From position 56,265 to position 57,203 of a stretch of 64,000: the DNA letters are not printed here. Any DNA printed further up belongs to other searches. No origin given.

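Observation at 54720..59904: nadB operonically fused to an FrdB-like Fe-S protein, a second NadB/FrdA-like flavoprotein and a NuoF-like NADH-binding subunit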

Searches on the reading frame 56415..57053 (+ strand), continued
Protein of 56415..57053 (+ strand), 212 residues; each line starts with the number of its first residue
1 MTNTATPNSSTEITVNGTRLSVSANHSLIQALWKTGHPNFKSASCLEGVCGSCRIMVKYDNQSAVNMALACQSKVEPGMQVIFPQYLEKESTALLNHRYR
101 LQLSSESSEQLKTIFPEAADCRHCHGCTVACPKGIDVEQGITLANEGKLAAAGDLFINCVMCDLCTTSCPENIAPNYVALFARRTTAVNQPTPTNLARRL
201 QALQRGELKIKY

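Call 78: search_protein_families(library=ncbifam, proteins=[L078:2-1129:+, L073:5141-6799:+, L073:7710-9350:+, L073:4268-5044:+, L076:1902-3482:+], max_evalue=1e-20)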
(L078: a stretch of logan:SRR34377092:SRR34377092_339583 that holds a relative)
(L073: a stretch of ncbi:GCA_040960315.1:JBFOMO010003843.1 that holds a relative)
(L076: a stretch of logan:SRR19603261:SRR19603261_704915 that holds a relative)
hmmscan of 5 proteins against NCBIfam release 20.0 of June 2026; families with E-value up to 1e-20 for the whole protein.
L078:2-1129:+ (375 aa): 23 families
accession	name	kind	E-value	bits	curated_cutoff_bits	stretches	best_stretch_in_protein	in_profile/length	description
NF006567.0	PRK09077.1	equivalog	2.3e-202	673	629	1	2-368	170-534/537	L-aspartate oxidase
TIGR00551.1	nadB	equivalog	2e-132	442.4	452.75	1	3-351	155-489/489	L-aspartate oxidase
NF005867.0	PRK07804.1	equivalog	4.8e-107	358.5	639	1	20-360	193-526/548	L-aspartate oxidase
NF005636.0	PRK07395.1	subfamily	3.4e-103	345.8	723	1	7-359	170-543/560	L-aspartate oxidase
NF005978.0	PRK08071.1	equivalog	1.3e-96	324.1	621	1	6-358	158-498/514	L-aspartate oxidase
NF005701.0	PRK07512.1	equivalog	1.2e-94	317.6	528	1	7-360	167-493/516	L-aspartate oxidase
NF004900.0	PRK06263.1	equivalog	2.3e-89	300.4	718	1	7-359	166-530/546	fumarate reductase (CoM/CoB) subunit TfrA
TIGR01812.1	sdhA_frdA_Gneg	subfamily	3.2e-83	280.1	567.3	1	5-368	157-546/568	succinate dehydrogenase or fumarate reductase, flavoprotein subunit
NF004724.0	PRK06069.1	subfamily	1.3e-71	241.5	826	1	7-359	168-546/577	succinate dehydrogenase/fumarate reductase flavoprotein subunit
NF004820.0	PRK06175.1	equivalog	2.4e-71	240.9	472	1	6-240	158-386/433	L-aspartate oxidase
NF005037.0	PRK06452.1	equivalog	2.5e-71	240.9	862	1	8-363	167-539/566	succinate dehydrogenase flavoprotein subunit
TIGR01816.1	sdhA_forward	equivalog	2.3e-69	234.1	727.35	1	7-363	168-550/584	succinate dehydrogenase flavoprotein subunit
NF005866.0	PRK07803.1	equivalog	2e-65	221.2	819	2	116-360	317-578/631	fumarate reductase/succinate dehydrogenase flavoprotein subunit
NF004613.0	PRK05945.1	equivalog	4e-64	217.2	824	1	7-361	165-546/575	succinate dehydrogenase/fumarate reductase flavoprotein subunit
NF006686.0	PRK09231.1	equivalog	3.3e-60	204.2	854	1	7-357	165-547/598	fumarate reductase (quinol) flavoprotein subunit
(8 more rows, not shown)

L073:5141-6799:+ (552 aa): 28 families (the best 25 are shown)
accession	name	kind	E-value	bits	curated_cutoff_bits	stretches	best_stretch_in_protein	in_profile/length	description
NF004900.0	PRK06263.1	equivalog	5.4e-101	338.8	718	1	95-498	6-405/546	fumarate reductase (CoM/CoB) subunit TfrA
NF005866.0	PRK07803.1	equivalog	4.7e-86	289.3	819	2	96-363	8-286/631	fumarate reductase/succinate dehydrogenase flavoprotein subunit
TIGR01812.1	sdhA_frdA_Gneg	subfamily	2.8e-85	286.9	567.3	1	98-498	1-405/568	succinate dehydrogenase or fumarate reductase, flavoprotein subunit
TIGR00551.1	nadB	equivalog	5.1e-81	272.8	452.75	1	96-496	2-388/489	L-aspartate oxidase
NF005867.0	PRK07804.1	equivalog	2.4e-80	270.4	639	1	96-498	18-418/548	L-aspartate oxidase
TIGR01816.1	sdhA_forward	equivalog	9.5e-70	235.3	727.35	1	97-498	3-416/584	succinate dehydrogenase flavoprotein subunit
NF005636.0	PRK07395.1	subfamily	1.9e-69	234.4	723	1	96-489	12-398/560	L-aspartate oxidase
NF004724.0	PRK06069.1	subfamily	4.3e-69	233.2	826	1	95-497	4-414/577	succinate dehydrogenase/fumarate reductase flavoprotein subunit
NF004613.0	PRK05945.1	equivalog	1.9e-68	231.5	824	1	95-499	2-415/575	succinate dehydrogenase/fumarate reductase flavoprotein subunit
NF005701.0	PRK07512.1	equivalog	2.3e-67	227.5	528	1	95-496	8-396/516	L-aspartate oxidase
NF006686.0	PRK09231.1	equivalog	3.3e-66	224.1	854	1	95-502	4-420/598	fumarate reductase (quinol) flavoprotein subunit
NF005978.0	PRK08071.1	equivalog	4.6e-66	223.3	621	1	97-493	4-384/514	L-aspartate oxidase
TIGR01176.1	fum_red_Fp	equivalog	3.7e-64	217.4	932.7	1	96-358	3-259/580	fumarate reductase (quinol) flavoprotein subunit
NF006567.0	PRK09077.1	equivalog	5.2e-63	213.1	629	1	94-497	6-409/537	L-aspartate oxidase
TIGR01813.1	flavo_cyto_c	subfamily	3.9e-62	210.4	285.45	1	98-381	1-293/444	flavocytochrome c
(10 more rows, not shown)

L073:7710-9350:+ (546 aa): 27 families (the best 25 are shown)
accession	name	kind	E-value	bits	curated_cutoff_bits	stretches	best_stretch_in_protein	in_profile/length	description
NF004900.0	PRK06263.1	equivalog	3.1e-102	342.9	718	1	85-496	6-413/546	fumarate reductase (CoM/CoB) subunit TfrA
NF005866.0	PRK07803.1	equivalog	7.2e-88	295.3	819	2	86-352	8-285/631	fumarate reductase/succinate dehydrogenase flavoprotein subunit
TIGR00551.1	nadB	equivalog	1.5e-87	294.3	452.75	1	87-488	3-390/489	L-aspartate oxidase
TIGR01812.1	sdhA_frdA_Gneg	subfamily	2.3e-86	290.5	567.3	1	88-494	1-411/568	succinate dehydrogenase or fumarate reductase, flavoprotein subunit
NF005867.0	PRK07804.1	equivalog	9.5e-84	281.6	639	1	86-497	18-427/548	L-aspartate oxidase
NF005636.0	PRK07395.1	subfamily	1.2e-76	258.2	723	1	86-486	12-405/560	L-aspartate oxidase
NF005701.0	PRK07512.1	equivalog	9.3e-74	248.6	528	1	87-495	10-405/516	L-aspartate oxidase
NF004724.0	PRK06069.1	subfamily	1.3e-70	238.2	826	1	87-495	6-422/577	succinate dehydrogenase/fumarate reductase flavoprotein subunit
NF004820.0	PRK06175.1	equivalog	2.5e-69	234.2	472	1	86-482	4-382/433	L-aspartate oxidase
TIGR01816.1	sdhA_forward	equivalog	4.3e-69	233.2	727.35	1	87-488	3-416/584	succinate dehydrogenase flavoprotein subunit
NF005978.0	PRK08071.1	equivalog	1.6e-68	231.4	621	1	88-487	5-388/514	L-aspartate oxidase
NF006686.0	PRK09231.1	equivalog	5.1e-64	216.8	854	1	86-491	5-419/598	fumarate reductase (quinol) flavoprotein subunit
NF006567.0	PRK09077.1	equivalog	1.9e-63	214.5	629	1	83-486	5-408/537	L-aspartate oxidase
NF004613.0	PRK05945.1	equivalog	1.1e-62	212.4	824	1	87-496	4-422/575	succinate dehydrogenase/fumarate reductase flavoprotein subunit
TIGR01176.1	fum_red_Fp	equivalog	1.9e-62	211.7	932.7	1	86-487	3-413/580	fumarate reductase (quinol) flavoprotein subunit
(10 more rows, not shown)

L073:4268-5044:+ (258 aa): 0 families

L076:1902-3482:+ (526 aa): 29 families (the best 25 are shown)
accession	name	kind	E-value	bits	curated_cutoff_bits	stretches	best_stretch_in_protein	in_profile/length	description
NF004900.0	PRK06263.1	equivalog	8.2e-121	404.2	718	1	86-501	4-417/546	fumarate reductase (CoM/CoB) subunit TfrA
NF005866.0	PRK07803.1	equivalog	2.3e-94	316.8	819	2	89-354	8-285/631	fumarate reductase/succinate dehydrogenase flavoprotein subunit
TIGR01812.1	sdhA_frdA_Gneg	subfamily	5.7e-94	315.6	567.3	1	91-500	1-416/568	succinate dehydrogenase or fumarate reductase, flavoprotein subunit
TIGR00551.1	nadB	equivalog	2.3e-90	303.6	452.75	1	90-491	3-392/489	L-aspartate oxidase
NF005867.0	PRK07804.1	equivalog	6.4e-86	288.7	639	1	83-495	12-424/548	L-aspartate oxidase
NF004820.0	PRK06175.1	equivalog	4.8e-80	269.5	472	1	88-492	3-391/433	L-aspartate oxidase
NF006567.0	PRK09077.1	equivalog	5e-80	269.2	629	1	85-492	4-413/537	L-aspartate oxidase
NF005978.0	PRK08071.1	equivalog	8.3e-80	268.6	621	1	89-513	3-412/514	L-aspartate oxidase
NF005636.0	PRK07395.1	subfamily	1.8e-79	267.5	723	1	86-486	9-405/560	L-aspartate oxidase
NF004724.0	PRK06069.1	subfamily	1.9e-75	254.2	826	1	87-501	3-427/577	succinate dehydrogenase/fumarate reductase flavoprotein subunit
TIGR01816.1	sdhA_forward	equivalog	1e-74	251.8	727.35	1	91-491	4-419/584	succinate dehydrogenase flavoprotein subunit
NF005701.0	PRK07512.1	equivalog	1.1e-74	251.6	528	1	84-497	4-406/516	L-aspartate oxidase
NF006686.0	PRK09231.1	equivalog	3.6e-72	243.7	854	1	87-495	3-422/598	fumarate reductase (quinol) flavoprotein subunit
TIGR01176.1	fum_red_Fp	equivalog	5.2e-69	233.4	932.7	1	88-492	2-417/580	fumarate reductase (quinol) flavoprotein subunit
TIGR01813.1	flavo_cyto_c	subfamily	2.7e-68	230.7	285.45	1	91-372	1-292/444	flavocytochrome c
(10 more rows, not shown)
